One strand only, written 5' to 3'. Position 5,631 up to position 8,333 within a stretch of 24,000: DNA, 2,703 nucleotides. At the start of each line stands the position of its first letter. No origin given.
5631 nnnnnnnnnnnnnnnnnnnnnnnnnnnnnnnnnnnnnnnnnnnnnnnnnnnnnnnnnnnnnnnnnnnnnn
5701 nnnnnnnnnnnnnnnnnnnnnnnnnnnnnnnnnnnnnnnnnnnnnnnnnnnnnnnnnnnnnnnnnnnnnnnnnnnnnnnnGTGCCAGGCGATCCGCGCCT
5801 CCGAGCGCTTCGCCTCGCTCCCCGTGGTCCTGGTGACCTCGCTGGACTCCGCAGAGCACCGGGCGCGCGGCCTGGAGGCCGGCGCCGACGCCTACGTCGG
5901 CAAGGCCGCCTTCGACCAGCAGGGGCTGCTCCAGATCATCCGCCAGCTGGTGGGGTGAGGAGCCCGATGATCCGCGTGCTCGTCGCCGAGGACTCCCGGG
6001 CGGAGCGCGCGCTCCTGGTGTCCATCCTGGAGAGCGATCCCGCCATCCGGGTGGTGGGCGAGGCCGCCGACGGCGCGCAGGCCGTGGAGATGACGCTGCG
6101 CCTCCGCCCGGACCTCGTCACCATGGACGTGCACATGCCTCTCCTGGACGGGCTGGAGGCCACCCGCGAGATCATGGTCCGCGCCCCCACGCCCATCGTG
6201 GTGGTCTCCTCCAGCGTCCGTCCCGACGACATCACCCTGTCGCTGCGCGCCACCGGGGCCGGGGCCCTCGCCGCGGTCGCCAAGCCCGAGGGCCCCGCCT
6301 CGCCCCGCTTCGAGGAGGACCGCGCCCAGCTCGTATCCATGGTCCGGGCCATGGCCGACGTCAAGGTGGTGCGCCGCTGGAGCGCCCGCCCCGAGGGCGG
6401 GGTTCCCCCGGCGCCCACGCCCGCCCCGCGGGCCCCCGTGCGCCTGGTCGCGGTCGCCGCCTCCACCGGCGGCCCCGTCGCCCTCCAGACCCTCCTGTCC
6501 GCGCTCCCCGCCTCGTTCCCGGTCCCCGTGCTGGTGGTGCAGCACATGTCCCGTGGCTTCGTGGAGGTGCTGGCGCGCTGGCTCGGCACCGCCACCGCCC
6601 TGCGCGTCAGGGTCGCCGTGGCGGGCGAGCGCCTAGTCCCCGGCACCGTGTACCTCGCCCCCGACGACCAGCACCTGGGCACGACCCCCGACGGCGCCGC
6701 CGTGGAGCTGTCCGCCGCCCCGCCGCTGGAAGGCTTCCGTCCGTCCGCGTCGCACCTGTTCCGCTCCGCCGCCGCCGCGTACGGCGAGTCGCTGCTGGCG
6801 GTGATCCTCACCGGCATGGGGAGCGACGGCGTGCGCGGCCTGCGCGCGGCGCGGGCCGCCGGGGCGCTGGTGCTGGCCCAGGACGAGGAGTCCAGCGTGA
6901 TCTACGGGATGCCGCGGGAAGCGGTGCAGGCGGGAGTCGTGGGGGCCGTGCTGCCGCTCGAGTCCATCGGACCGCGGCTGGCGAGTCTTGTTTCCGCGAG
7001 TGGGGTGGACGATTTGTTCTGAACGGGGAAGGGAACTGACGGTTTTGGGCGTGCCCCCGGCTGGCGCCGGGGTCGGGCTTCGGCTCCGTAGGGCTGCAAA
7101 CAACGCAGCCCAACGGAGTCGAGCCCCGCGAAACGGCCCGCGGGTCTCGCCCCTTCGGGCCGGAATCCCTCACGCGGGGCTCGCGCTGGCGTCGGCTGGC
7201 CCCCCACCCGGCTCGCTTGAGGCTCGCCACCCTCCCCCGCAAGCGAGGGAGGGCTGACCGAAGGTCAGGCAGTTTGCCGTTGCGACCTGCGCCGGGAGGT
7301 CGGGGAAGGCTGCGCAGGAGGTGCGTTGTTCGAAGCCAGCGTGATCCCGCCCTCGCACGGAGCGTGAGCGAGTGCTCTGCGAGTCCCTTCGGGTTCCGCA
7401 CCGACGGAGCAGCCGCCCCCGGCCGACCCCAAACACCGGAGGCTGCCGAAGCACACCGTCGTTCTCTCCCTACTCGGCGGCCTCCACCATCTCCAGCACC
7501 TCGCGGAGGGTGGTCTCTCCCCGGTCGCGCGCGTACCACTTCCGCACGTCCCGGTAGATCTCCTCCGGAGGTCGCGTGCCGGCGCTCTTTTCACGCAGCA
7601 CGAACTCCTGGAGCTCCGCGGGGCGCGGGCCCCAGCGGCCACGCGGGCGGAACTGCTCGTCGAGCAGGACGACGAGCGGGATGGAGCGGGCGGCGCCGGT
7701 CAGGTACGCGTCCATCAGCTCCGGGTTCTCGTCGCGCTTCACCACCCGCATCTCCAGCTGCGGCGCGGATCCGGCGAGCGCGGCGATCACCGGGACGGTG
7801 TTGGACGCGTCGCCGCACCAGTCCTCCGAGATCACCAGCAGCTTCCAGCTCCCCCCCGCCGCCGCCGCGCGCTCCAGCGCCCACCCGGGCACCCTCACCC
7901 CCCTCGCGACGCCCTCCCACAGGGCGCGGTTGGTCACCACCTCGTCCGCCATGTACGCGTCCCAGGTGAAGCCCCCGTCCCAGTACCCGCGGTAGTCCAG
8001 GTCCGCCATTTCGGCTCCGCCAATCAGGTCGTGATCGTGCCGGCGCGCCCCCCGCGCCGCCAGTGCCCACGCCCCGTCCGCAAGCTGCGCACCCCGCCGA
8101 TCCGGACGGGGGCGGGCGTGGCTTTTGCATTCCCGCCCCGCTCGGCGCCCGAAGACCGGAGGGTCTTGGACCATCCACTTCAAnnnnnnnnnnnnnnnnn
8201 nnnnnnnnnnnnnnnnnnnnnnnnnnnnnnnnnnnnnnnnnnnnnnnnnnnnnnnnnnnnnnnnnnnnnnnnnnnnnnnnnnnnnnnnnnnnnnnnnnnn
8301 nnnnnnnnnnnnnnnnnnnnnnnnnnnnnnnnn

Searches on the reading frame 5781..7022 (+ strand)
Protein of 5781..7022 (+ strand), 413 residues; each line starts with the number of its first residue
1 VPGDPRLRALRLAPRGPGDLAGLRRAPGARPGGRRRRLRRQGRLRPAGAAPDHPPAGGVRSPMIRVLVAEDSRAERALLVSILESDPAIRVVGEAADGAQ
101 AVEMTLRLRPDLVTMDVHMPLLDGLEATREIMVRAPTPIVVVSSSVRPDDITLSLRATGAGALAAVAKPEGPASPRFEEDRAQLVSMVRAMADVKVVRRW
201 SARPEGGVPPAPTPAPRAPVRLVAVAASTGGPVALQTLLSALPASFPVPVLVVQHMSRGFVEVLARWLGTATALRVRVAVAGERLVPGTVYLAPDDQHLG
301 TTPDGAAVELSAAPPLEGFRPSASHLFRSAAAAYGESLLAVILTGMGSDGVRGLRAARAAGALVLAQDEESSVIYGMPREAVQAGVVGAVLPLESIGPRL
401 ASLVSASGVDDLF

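Call 11: search_protein_families(library=pfam, proteins=[window:5781-7022:+])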
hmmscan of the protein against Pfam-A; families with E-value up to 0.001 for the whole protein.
window:5781-7022:+ (413 aa): 2 families
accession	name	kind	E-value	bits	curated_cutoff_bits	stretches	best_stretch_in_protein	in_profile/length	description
PF01339.22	CheB_methylest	-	1.7e-60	204.2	24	1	223-400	1-174/174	CheB methylesterase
PF00072.30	Response_reg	-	4.9e-18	65.8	30.2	1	66-172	1-103/111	Response regulator receiver domain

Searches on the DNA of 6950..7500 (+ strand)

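Call 26: search_rna_families(source=window, start=6950, end=7500, threshold=evalue, max_evalue=10, show_alignments=3)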
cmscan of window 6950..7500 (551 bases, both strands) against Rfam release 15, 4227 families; matches with E-value up to 10: 7.
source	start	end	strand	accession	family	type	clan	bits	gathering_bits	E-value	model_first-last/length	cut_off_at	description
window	7084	7155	+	RF01066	6C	Cis-reg;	-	28.6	47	0.087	1-75/75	no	6C RNA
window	7047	7138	+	RF01852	tRNA-Sec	Gene; tRNA;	CL00001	22.1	47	0.067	1-91/91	no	Selenocysteine transfer RNA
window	7073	7128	+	RF03525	mir-1343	Gene; miRNA;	-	18.1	51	3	1-82/82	no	mir-1343 microRNA precursor family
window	7230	7253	-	RF03837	mir-3138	Gene; miRNA;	-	16.7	90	6.6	1-82/82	no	mir-3138 microRNA precursor family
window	7409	7439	-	RF00523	Prion_pknot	Cis-reg;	-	14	39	7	1-40/40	no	Prion pseudoknot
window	7073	7128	+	RF03644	mir-2064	Gene; miRNA;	-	13.4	100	9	1-70/70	no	mir-2064 microRNA precursor family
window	7247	7303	+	RF02040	HOTTIP_1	Gene; lncRNA;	-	12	50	5.5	1-57/57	no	HOXA transcript at the distal tip, conserved region 1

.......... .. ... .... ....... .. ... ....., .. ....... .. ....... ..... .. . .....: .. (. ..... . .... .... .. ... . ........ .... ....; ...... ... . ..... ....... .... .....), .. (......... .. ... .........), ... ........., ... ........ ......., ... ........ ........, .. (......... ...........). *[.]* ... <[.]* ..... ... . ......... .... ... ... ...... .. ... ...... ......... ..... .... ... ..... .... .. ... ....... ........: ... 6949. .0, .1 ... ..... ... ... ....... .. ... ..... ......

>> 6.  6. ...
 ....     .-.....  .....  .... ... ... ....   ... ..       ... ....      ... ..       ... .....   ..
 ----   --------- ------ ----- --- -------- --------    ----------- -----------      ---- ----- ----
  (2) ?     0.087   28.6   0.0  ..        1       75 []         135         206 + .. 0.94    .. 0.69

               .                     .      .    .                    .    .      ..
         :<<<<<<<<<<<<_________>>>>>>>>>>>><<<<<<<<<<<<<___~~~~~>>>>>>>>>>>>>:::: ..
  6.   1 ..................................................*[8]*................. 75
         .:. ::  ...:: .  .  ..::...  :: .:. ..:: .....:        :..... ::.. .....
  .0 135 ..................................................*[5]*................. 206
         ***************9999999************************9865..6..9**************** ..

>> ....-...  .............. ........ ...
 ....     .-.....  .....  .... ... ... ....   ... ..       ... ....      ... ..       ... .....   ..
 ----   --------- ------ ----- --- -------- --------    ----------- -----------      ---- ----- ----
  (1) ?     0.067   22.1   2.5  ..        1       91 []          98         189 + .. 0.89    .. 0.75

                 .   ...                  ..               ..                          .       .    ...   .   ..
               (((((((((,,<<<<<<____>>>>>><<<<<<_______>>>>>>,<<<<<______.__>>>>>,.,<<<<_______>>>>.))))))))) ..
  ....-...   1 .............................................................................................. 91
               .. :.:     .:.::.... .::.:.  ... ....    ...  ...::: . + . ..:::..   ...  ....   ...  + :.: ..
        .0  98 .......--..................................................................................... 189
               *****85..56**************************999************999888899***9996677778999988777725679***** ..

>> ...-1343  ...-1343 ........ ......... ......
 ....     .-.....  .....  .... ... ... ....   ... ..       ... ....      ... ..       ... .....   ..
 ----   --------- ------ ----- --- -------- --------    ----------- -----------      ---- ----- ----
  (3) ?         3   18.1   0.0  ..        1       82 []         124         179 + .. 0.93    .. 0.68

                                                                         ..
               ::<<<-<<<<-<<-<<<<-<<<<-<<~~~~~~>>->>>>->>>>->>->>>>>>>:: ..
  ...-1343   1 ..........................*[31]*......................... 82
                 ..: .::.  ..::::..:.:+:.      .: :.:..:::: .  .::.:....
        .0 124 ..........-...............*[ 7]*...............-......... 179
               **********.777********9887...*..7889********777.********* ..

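Call 45: build_rna_model(alignment_id=A1, structure=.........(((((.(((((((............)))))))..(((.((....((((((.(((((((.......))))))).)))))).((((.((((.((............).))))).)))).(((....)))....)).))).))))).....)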
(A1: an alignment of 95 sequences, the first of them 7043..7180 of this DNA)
Model R1 built from alignment A1 (95 sequences, 157 columns); structure: as given.
model positions 138; base pairs 43; branch points 3; effective number of sequences 1.11; information 0.59 bits per position. Calibrated on 0.2 Mb of random sequence (short: E-values are rough).
structure used (alignment columns):
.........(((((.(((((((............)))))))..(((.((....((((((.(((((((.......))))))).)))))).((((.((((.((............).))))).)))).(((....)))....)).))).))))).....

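Call 46: search_with_rna_model(model_id=R1, source=window, max_evalue=1, filters=off, show_alignments=4)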
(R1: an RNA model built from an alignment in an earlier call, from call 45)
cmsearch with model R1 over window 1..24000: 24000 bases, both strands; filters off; matches with E-value up to 1: 9.
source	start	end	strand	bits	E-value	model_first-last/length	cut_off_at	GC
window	7043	7180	+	152.6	5.8e-28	1-138/138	no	0.74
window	10093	10234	+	148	4.3e-27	1-138/138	no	0.73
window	12873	12970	+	25.5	0.0014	1-138/138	no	0.72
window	10113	10199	-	23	0.0042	1-138/138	no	0.71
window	7044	7156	-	19.5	0.019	1-138/138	no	0.73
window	10353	10442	+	17.6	0.045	1-138/138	no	0.71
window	10363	10459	-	12.1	0.52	1-138/138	no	0.69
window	16389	16469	+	12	0.54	1-138/138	no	0.75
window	1498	1554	+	11.5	0.66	1-138/138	no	0.81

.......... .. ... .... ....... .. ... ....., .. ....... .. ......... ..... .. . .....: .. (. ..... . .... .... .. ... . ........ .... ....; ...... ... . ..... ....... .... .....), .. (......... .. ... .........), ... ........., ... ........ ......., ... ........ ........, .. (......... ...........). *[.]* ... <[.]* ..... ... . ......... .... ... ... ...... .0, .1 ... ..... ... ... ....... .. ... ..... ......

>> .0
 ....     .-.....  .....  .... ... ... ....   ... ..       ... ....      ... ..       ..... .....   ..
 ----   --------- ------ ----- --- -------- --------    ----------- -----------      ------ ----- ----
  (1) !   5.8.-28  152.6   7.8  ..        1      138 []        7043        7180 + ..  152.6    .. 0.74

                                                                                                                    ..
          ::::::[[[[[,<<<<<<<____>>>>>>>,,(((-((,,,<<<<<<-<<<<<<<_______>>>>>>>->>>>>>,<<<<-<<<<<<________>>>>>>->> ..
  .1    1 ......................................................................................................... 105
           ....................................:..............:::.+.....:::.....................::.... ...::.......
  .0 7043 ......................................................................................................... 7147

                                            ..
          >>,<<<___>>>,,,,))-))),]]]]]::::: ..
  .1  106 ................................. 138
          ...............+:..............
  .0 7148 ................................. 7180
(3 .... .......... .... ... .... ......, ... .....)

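Call 48: search_with_rna_model(model_id=R1, sources=[window, L001, L002, L003, L004, L005, L006, L007, L008, L009, L010, L011, L012, L013, L014, L015, L016, L017, L018, L019, L020, L021, L022, L023, L024, L025, L026, L027, L028, L029, L030, L031, L032, L033, L034, L035, L036, L037, L038, L039, L040, L041, L042, L043, L044, L045, L046, L047, L048, L049, L050, L051, L052, L053, L054, L055, L056, L057, L058, L059, L060, L061, L062, L063, L064, L065, L066, L067, L068, L069, L070, L071, L072, L073, L074, L075, L076, L077, L078, L079, L080, L081, L082, L083, L084, L085, L086, L087, L088, L089, L090, L091, L092, L093], max_evalue=0.0001, make_alignment=true)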
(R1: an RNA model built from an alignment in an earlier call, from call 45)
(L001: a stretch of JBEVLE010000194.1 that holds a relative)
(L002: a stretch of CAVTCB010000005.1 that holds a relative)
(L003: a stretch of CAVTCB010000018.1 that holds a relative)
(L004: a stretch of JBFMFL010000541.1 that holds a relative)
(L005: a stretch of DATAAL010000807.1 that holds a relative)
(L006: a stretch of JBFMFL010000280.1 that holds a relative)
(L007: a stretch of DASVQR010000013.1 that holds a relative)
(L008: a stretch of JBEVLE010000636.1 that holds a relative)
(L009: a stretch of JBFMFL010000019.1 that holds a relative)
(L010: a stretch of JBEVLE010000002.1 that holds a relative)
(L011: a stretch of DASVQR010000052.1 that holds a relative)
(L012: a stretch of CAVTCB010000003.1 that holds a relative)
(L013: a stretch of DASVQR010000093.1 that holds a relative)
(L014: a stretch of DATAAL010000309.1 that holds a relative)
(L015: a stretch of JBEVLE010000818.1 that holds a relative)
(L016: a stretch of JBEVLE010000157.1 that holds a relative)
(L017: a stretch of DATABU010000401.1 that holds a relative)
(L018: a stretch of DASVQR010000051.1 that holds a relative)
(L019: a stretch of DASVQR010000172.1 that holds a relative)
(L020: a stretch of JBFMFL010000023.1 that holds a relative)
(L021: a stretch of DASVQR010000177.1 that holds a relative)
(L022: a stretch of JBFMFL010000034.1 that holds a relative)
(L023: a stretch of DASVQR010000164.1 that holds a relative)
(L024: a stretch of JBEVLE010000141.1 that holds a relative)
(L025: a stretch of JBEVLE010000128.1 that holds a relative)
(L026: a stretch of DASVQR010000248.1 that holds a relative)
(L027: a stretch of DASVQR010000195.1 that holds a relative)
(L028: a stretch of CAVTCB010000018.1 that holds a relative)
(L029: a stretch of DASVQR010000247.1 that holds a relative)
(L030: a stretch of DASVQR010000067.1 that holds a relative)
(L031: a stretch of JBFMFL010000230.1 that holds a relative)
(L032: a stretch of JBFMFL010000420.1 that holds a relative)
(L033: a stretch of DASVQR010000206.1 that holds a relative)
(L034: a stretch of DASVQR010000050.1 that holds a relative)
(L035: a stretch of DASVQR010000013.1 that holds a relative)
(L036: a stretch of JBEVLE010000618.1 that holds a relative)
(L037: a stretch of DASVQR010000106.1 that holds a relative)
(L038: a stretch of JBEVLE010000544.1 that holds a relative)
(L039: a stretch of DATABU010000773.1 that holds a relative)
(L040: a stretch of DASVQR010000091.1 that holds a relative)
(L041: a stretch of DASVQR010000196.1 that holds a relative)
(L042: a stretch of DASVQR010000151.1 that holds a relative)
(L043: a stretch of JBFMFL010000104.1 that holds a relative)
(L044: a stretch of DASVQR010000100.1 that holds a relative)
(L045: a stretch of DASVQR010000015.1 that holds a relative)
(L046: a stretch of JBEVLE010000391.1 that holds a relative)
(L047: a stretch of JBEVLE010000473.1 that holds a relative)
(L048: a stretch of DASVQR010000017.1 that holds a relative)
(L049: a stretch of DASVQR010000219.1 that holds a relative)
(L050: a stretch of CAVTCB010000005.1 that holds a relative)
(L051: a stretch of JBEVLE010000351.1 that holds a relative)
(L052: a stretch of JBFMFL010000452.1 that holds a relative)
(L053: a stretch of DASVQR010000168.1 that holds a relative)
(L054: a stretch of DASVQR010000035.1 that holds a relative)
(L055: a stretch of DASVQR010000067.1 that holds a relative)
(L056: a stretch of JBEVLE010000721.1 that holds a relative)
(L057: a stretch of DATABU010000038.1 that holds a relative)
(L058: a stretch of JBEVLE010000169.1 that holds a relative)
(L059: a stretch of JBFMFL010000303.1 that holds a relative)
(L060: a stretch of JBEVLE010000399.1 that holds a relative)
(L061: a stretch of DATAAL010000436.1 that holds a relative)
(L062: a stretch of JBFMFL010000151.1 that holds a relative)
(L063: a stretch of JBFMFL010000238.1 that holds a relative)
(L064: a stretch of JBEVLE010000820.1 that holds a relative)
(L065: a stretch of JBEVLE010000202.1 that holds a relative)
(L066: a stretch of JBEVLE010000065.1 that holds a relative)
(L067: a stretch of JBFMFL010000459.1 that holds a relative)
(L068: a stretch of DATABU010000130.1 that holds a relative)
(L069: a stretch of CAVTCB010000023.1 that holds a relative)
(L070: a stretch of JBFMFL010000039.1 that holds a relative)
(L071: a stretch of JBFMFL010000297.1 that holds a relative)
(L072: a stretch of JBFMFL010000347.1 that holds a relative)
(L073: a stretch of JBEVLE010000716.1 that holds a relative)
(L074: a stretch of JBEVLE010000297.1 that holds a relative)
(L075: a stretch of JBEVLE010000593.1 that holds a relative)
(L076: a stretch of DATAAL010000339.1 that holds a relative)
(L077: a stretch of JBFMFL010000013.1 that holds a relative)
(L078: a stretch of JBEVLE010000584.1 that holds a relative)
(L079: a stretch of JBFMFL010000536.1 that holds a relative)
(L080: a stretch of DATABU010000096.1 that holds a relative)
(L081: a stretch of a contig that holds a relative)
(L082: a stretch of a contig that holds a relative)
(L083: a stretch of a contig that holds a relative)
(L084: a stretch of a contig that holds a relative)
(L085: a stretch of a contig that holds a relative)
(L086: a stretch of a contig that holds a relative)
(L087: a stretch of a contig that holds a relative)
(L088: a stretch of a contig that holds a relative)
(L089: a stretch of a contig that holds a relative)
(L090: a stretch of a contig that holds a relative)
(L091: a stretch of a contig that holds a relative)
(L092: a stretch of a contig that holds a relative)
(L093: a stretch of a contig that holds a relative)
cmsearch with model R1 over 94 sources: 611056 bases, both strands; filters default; matches with E-value up to 0.0001: 114.
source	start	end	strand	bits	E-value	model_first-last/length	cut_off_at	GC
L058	3210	3347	+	165.7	4.5e-29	1-138/138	no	0.7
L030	6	143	+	162.6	1.8e-28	1-138/138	no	0.72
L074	4707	4844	+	162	2.4e-28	1-138/138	no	0.71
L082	2314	2451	+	160.1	5.4e-28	1-138/138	no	0.72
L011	7317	7454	-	160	5.6e-28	1-138/138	no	0.7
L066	4934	5071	-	159.9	5.8e-28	1-138/138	no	0.72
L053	6767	6903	+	159.4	7.3e-28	1-138/138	no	0.72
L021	528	664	+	159.4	7.4e-28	1-138/138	no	0.69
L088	4228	4365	-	158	1.3e-27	1-138/138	no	0.73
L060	5736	5873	+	158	1.4e-27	1-138/138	no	0.72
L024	1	137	+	157.5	1.7e-27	2-138/138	5'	0.7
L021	3143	3279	-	157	2.2e-27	1-138/138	no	0.71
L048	5975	6112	-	156.9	2.3e-27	1-138/138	no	0.73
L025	5426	5563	+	156.4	2.8e-27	1-138/138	no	0.72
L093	7395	7528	+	156.2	3e-27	1-134/138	3'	0.72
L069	3512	3649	-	156.1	3.2e-27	1-138/138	no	0.73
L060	2469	2606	-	155.9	3.4e-27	1-138/138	no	0.72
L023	5919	6060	-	155.4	4.3e-27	1-138/138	no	0.7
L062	3461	3597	+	155.1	4.9e-27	1-138/138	no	0.73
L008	2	141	+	154.9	5.4e-27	1-138/138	no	0.72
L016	1470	1607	-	154.6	6e-27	1-138/138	no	0.72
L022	4016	4152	-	154.2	7.2e-27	1-138/138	no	0.72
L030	3843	3980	-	154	8.1e-27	1-138/138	no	0.72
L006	1002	1138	+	153.8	8.6e-27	1-138/138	no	0.72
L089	2057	2194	+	153.8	8.6e-27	1-138/138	no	0.67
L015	1802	1937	-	153.3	1.1e-26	3-138/138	5'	0.7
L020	5634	5770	-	153.3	1.1e-26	1-138/138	no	0.72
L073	59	195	-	153.1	1.2e-26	1-138/138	no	0.73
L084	419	555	-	153.1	1.2e-26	1-138/138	no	0.74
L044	3654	3790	-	153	1.3e-26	1-138/138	no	0.74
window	7043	7180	+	152.6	1.5e-26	1-138/138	no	0.74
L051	2367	2508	+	152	1.9e-26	1-138/138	no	0.71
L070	115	251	-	151.4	2.6e-26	1-138/138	no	0.74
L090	3538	3679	+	151.3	2.6e-26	1-138/138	no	0.72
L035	4723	4858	+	151.1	2.9e-26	1-138/138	no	0.71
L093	3714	3850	-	150.8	3.2e-26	1-138/138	no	0.73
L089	111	252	-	150.6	3.5e-26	1-138/138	no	0.71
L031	3792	3933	+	150.2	4.3e-26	1-138/138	no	0.73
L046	1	132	-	150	4.6e-26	1-132/138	3'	0.72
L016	3055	3194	+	149.9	4.9e-26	1-138/138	no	0.73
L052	1372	1509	+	149.8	5.1e-26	1-138/138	no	0.74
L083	3164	3300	-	149.7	5.2e-26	1-138/138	no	0.71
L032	4015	4156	+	149.7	5.4e-26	1-138/138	no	0.66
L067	130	266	-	148.8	7.9e-26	1-138/138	no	0.75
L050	2191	2326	+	147.6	1.3e-25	1-138/138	no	0.72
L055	2974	3114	+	147.6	1.4e-25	1-138/138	no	0.7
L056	1571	1711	+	147.6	1.4e-25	1-138/138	no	0.7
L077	5063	5200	+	147.3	1.6e-25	1-138/138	no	0.75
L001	4331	4469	-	147.1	1.7e-25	1-138/138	no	0.73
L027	5250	5391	-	147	1.7e-25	1-138/138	no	0.75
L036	4924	5065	+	146.9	1.8e-25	1-138/138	no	0.71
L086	7815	7951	-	146.5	2.2e-25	1-138/138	no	0.76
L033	518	653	-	146.3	2.4e-25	1-138/138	no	0.72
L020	71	212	-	146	2.7e-25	1-138/138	no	0.75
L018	6699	6839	-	145.6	3.3e-25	1-138/138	no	0.7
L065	2118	2259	-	145.5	3.4e-25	1-138/138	no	0.73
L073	5673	5813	+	145.4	3.5e-25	1-138/138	no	0.73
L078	1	129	-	145.2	3.9e-25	1-129/138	3'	0.72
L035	6171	6306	+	144.8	4.7e-25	1-138/138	no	0.71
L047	54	195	-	144.5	5.2e-25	1-138/138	no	0.74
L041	2510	2650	+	143.4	8.6e-25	1-138/138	no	0.74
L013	4479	4617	-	143.2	9.4e-25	1-138/138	no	0.72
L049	2843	2982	-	143.1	9.6e-25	1-138/138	no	0.7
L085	151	292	-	143.1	9.6e-25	1-138/138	no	0.73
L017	6496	6633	-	142.5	1.3e-24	1-138/138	no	0.75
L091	1161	1301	-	142.3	1.4e-24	1-138/138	no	0.68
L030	5779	5920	+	142.1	1.5e-24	1-138/138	no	0.7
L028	5249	5387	+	141.5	2e-24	1-138/138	no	0.72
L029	3105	3239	-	141.2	2.3e-24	1-138/138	no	0.72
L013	1823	1960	+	140.5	3e-24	1-138/138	no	0.72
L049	6761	6898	-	140.2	3.6e-24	1-138/138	no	0.75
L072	6715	6856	+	140.1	3.7e-24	1-138/138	no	0.76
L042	3368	3507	-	140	3.8e-24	1-138/138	no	0.72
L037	1691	1826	+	139.3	5.3e-24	1-138/138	no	0.73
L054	4259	4397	+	139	5.9e-24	1-138/138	no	0.73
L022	2285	2424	+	138.8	6.6e-24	1-138/138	no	0.73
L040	7406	7546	+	138.3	8.3e-24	1-138/138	no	0.75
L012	7559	7692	-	138.2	8.4e-24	1-138/138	no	0.71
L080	3311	3448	+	138.1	8.8e-24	1-138/138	no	0.75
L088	6239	6373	+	137.9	9.6e-24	1-138/138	no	0.75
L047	2744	2881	+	137.9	9.8e-24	1-138/138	no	0.73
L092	4353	4483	+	137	1.4e-23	1-131/138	3'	0.72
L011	4405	4543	+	136.6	1.7e-23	1-138/138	no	0.73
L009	3474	3612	+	136.6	1.8e-23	1-138/138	no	0.74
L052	4222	4346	+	136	2.3e-23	1-125/138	3'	0.74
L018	1692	1828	-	135.9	2.4e-23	1-138/138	no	0.68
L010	7805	7946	+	135.7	2.6e-23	1-138/138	no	0.69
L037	85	224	-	134.7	4.1e-23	1-138/138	no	0.74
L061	2453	2588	+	134.5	4.3e-23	1-138/138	no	0.73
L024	4872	5014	-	134.3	4.9e-23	1-138/138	no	0.76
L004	2533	2669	+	133.5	6.7e-23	1-138/138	no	0.71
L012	7327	7459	+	133.4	7.1e-23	1-138/138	no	0.69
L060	6047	6178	-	132.3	1.2e-22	11-138/138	5'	0.73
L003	7634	7767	+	131.2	1.9e-22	1-138/138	no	0.75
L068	902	1041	-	128.4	6.4e-22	1-138/138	no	0.75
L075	6571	6700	-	127.7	8.7e-22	13-138/138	5'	0.72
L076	1499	1633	-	126.6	1.4e-21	1-138/138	no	0.64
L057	746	882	-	126.6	1.5e-21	1-138/138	no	0.78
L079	2680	2809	+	126.1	1.7e-21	1-127/138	3'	0.73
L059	108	243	+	125.7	2.1e-21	1-138/138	no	0.7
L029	566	709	+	121.7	1.2e-20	1-138/138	no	0.76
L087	26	168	-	120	2.7e-20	1-138/138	no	0.78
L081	122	259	+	118.9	4.3e-20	1-138/138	no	0.67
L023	2576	2720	+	117.5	7.9e-20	1-138/138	no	0.68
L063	2381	2519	-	114.6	2.9e-19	1-138/138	no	0.76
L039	7080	7221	+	114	3.8e-19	1-138/138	no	0.77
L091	857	1000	+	113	5.8e-19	1-138/138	no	0.74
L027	2327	2437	+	108.2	4.8e-18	10-130/138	no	0.7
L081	7853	7996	-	106.7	9.2e-18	1-138/138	no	0.76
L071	1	131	-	99.1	2.7e-16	1-126/138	3'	0.76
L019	1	98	+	84.4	1.8e-13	45-138/138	5'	0.71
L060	1564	1691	+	48.8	1.2e-06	1-138/138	no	0.72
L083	3188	3318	+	39.7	6.6e-05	1-138/138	no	0.68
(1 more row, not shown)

Alignment A2: 114 matches aligned to the model, 184 columns, each read 5' to 3' on its own strand. Consensus structure (alignment columns), stored with it:
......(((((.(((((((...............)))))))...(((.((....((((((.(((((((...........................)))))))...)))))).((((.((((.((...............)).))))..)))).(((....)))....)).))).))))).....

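Call 66: search_with_rna_model(model_id=R1, sources=[L094, L095, L096], max_evalue=0.01)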
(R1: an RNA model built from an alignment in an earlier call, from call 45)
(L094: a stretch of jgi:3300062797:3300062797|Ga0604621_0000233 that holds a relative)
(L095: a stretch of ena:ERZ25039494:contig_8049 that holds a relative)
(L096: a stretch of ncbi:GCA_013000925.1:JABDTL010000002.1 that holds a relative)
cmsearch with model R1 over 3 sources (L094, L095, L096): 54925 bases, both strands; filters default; matches with E-value up to 0.01: 1.
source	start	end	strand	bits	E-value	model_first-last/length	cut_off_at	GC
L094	9855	9955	-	24.6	0.0046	1-138/138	no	0.75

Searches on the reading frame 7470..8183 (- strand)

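Call 11: search_protein_families(library=pfam, proteins=[window:7470-8183:-])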
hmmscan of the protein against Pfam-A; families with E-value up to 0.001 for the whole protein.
window:7470-8183:- (237 aa): 1 family
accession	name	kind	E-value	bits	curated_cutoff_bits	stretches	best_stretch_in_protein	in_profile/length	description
PF14595.12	Thioredoxin_9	-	1.5e-34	119.1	25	1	72-195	2-125/129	Thioredoxin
